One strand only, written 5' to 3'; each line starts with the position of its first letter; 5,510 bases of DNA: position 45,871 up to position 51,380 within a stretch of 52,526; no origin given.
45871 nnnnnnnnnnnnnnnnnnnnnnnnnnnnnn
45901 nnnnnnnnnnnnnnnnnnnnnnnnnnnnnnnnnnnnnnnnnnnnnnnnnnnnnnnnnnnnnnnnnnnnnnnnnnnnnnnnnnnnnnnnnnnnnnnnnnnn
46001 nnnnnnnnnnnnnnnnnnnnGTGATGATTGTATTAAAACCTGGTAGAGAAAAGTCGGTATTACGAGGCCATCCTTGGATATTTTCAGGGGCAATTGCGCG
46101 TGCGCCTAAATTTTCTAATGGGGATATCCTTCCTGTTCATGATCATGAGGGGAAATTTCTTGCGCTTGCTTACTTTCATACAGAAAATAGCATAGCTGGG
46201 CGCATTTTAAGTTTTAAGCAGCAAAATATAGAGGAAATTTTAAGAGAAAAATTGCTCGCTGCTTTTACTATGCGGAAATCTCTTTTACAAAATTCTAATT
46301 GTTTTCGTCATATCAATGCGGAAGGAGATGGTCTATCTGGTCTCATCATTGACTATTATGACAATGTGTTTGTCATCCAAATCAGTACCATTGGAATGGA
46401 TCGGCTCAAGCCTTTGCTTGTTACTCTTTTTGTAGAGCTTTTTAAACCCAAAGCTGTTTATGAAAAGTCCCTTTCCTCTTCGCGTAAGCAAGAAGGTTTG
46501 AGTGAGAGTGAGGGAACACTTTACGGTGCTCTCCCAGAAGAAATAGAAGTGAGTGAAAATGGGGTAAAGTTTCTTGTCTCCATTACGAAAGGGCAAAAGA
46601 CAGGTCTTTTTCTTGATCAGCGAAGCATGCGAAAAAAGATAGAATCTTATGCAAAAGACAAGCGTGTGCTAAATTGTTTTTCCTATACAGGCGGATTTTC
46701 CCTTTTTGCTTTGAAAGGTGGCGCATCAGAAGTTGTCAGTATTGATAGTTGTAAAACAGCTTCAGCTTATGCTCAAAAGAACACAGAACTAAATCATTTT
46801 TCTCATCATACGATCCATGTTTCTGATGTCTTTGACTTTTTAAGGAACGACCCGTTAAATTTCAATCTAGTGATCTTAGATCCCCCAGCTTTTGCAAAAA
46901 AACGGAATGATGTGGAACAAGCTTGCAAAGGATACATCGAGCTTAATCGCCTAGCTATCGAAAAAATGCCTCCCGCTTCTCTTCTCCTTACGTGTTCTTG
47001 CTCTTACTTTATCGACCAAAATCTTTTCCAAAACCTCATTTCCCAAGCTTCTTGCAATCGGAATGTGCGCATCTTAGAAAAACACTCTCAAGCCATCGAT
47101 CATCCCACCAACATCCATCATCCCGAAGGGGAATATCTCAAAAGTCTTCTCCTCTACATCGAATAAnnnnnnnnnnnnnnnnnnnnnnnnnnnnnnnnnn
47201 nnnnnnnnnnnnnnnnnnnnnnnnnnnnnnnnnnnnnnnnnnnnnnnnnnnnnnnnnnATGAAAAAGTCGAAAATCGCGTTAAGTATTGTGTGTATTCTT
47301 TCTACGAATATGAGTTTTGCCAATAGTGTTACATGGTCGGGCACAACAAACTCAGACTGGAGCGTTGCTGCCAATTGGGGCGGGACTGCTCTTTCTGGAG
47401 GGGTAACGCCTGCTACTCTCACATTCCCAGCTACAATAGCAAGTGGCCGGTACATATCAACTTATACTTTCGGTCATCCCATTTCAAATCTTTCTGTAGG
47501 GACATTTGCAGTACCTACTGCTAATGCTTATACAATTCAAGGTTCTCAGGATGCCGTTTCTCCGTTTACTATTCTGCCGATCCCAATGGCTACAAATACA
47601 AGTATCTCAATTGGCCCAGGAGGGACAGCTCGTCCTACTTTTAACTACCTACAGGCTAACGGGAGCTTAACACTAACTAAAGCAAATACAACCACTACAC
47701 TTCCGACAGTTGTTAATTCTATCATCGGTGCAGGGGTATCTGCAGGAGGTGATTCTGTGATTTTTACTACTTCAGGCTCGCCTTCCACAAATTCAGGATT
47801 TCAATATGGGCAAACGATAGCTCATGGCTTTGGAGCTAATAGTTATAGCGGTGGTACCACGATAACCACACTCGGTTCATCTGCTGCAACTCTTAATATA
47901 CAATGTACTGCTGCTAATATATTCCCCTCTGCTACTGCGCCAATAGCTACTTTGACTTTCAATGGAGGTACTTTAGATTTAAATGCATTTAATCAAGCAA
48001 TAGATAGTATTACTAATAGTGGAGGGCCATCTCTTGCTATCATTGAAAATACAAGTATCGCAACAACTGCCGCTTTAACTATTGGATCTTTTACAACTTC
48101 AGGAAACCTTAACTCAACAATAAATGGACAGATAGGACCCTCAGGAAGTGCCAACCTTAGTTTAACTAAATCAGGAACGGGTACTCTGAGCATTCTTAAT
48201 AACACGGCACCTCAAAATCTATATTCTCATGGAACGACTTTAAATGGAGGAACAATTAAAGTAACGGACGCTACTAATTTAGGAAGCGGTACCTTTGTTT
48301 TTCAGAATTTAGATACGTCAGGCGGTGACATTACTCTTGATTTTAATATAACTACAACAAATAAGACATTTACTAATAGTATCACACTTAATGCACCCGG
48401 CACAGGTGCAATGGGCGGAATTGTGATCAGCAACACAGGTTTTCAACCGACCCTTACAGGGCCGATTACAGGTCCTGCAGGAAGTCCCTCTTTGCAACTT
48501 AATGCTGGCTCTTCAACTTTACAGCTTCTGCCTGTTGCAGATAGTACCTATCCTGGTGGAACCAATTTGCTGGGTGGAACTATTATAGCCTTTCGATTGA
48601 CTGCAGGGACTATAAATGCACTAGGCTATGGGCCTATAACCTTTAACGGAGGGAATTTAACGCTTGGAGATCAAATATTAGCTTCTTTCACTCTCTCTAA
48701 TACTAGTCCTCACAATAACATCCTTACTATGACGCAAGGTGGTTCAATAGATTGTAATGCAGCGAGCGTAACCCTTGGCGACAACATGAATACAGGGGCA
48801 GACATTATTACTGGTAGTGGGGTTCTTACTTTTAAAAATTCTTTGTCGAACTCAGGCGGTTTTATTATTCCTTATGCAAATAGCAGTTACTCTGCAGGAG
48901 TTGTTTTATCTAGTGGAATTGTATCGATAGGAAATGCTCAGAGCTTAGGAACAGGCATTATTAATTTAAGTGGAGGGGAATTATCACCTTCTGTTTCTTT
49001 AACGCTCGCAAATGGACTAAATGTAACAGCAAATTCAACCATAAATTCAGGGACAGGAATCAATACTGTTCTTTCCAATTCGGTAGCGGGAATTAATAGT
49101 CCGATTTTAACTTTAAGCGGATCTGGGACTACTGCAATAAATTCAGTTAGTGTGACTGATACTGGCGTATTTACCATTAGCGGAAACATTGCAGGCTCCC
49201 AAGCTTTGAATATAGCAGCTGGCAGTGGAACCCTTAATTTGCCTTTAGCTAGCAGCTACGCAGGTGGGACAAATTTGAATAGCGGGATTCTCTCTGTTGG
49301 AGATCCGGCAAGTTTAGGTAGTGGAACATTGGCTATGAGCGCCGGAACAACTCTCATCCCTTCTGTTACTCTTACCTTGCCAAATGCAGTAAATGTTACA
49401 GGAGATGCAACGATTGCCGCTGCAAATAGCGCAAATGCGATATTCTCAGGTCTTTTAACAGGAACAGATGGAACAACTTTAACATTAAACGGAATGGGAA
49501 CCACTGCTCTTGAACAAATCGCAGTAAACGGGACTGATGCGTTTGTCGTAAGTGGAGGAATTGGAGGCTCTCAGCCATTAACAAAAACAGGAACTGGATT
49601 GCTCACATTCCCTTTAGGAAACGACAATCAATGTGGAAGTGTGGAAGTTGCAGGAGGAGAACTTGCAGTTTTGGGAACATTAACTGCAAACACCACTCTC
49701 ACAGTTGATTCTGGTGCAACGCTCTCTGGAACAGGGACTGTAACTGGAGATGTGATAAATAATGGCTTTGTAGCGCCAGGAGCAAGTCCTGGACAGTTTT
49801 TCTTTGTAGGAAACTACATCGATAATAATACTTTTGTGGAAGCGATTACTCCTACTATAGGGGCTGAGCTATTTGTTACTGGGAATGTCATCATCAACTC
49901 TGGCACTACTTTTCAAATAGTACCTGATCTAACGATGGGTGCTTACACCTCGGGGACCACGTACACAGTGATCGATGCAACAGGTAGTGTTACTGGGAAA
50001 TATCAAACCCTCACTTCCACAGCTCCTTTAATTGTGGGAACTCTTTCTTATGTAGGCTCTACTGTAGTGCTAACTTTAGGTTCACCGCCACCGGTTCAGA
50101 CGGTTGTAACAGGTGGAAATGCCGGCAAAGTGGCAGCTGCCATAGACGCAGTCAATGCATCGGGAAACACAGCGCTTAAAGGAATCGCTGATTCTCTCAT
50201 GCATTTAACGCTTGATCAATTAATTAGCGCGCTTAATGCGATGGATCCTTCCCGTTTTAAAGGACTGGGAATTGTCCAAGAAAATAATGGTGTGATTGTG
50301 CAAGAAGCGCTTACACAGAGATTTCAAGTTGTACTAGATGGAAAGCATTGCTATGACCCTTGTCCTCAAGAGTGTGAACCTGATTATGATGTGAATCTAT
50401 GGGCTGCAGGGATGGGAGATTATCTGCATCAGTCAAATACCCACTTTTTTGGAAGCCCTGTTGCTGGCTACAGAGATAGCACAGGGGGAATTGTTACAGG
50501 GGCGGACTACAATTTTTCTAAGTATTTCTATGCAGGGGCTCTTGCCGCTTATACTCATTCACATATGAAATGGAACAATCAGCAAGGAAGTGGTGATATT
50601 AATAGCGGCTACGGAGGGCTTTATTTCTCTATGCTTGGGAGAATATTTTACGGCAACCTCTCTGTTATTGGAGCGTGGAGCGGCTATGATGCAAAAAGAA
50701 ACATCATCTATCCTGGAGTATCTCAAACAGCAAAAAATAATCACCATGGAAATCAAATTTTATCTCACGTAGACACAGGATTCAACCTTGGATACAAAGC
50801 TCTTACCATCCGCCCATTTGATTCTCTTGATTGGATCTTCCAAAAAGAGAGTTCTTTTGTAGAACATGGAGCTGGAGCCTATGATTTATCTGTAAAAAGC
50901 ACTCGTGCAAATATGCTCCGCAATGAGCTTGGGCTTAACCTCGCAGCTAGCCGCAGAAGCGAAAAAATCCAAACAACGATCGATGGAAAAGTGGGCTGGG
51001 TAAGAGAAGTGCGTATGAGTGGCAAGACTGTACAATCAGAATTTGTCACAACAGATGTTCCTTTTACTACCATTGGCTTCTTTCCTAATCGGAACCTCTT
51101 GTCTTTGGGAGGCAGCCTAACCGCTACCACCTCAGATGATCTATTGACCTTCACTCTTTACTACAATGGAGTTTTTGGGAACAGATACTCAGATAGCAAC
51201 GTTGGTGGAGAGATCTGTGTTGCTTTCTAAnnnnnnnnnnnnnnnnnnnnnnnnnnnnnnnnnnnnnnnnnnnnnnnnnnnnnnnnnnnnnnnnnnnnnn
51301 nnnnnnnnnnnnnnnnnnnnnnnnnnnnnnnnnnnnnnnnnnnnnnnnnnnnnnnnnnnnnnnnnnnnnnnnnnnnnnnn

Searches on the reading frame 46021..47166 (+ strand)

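Call 18: search_protein_families(library=ncbifam, proteins=[window:46021-47166:+])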
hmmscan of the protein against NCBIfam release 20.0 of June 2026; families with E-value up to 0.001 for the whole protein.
window:46021-47166:+ (381 aa): 12 families
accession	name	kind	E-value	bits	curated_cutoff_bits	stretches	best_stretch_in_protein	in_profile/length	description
NF011707.0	PRK15128.1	equivalog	1.8e-88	297.1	712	1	3-376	5-391/396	23S rRNA (cytosine(1962)-C(5))-methyltransferase RlmI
NF053718.1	23SC1962Mtase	equivalog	5.3e-82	275.6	575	1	11-378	10-380/383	23S rRNA (cytosine(1962)-C(5))-methyltransferase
NF033380.1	Rlm_2499C5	equivalog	1.3e-69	234.9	650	1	10-380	11-390/391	23S rRNA (cytosine(2499)-C(5))-methyltransferase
NF046099.1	RSP_2647_MTase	equivalog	1.6e-68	231.3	600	1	3-378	3-389/391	RSP_2647 family RNA methyltransferase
NF008748.0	PRK11783.1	equivalog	3e-31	108.4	466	1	172-296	501-629/704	bifunctional 23S rRNA (guanine(2069)-N(7))-methyltransferase RlmK/23S rRNA (guanine(2445)-N(2))-methyltransferase RlmL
NF011529.0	PRK14968.1-3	equivalog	2.4e-06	27.1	162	1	211-296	33-114/198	putative methyltransferase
TIGR00095.1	TIGR00095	equivalog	3.2e-06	26.9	117.5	1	207-302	47-146/194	16S rRNA (guanine(966)-N(2))-methyltransferase RsmD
NF008157.0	PRK10909.1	equivalog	2e-05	24.5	302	1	211-290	52-131/199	16S rRNA (guanine(966)-N(2))-methyltransferase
NF009639.0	PRK13168.1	equivalog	0.00018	20.5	458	1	211-289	299-379/446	23S rRNA (uracil(1939)-C(5))-methyltransferase RlmD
NF001785.0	PRK00517.2-2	equivalog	0.00033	19.9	188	1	203-285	136-216/282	50S ribosomal protein L11 methyltransferase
NF047732.1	tRNAMtaseTrm5bMeth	equivalog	0.00066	18.8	500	1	167-295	155-276/337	tRNA (guanine(37)-N1)-methyltransferase Trm5b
TIGR00479.1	rumA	equivalog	0.0007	18.6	183.55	1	211-290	292-373/432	23S rRNA (uracil(1939)-C(5))-methyltransferase RlmD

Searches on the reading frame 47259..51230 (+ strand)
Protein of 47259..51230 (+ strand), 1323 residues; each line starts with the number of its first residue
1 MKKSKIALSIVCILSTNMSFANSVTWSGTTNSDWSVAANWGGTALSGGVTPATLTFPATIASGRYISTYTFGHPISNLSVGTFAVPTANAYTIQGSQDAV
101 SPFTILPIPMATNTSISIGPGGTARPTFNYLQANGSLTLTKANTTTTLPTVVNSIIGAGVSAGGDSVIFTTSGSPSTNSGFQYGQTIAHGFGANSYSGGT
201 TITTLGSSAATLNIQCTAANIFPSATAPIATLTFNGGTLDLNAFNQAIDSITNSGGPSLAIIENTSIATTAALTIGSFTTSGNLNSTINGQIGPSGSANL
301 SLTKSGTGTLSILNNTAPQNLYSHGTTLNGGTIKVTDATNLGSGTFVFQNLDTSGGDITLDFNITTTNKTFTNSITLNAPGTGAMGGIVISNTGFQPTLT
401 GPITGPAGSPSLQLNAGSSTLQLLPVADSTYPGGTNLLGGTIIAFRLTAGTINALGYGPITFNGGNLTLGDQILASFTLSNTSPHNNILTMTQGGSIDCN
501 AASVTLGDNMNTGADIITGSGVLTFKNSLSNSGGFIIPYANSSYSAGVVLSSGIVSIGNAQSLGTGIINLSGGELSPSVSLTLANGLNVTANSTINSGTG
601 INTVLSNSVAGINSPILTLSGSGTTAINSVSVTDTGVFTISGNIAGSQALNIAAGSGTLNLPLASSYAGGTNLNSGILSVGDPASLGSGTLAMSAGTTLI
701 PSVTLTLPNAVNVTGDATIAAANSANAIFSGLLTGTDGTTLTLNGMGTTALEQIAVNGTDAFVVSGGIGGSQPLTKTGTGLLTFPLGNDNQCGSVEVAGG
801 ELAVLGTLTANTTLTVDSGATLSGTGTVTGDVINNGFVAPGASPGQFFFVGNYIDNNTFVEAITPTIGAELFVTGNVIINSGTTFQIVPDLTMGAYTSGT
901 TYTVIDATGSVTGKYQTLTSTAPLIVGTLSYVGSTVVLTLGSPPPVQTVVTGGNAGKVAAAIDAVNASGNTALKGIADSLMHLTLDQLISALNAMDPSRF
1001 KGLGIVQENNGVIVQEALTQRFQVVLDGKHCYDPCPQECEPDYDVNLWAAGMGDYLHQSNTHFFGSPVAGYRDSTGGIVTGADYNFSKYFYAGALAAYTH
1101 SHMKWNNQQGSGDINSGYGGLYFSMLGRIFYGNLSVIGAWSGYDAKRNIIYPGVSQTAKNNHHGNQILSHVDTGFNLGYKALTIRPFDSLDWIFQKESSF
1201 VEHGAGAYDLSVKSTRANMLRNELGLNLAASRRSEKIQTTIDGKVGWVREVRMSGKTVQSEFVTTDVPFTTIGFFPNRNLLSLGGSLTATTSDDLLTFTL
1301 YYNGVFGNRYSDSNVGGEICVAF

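Call 18: search_protein_families(library=ncbifam, proteins=[window:47259-51230:+])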
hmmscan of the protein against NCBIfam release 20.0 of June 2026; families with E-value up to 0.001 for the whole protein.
window:47259-51230:+ (1323 aa): 1 family
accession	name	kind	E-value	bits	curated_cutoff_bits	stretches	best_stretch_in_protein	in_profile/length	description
NF051851.1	AtpSerPepEprS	equivalog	7e-32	110.4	1700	1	774-1318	452-983/988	autotransporter serine peptidase EprS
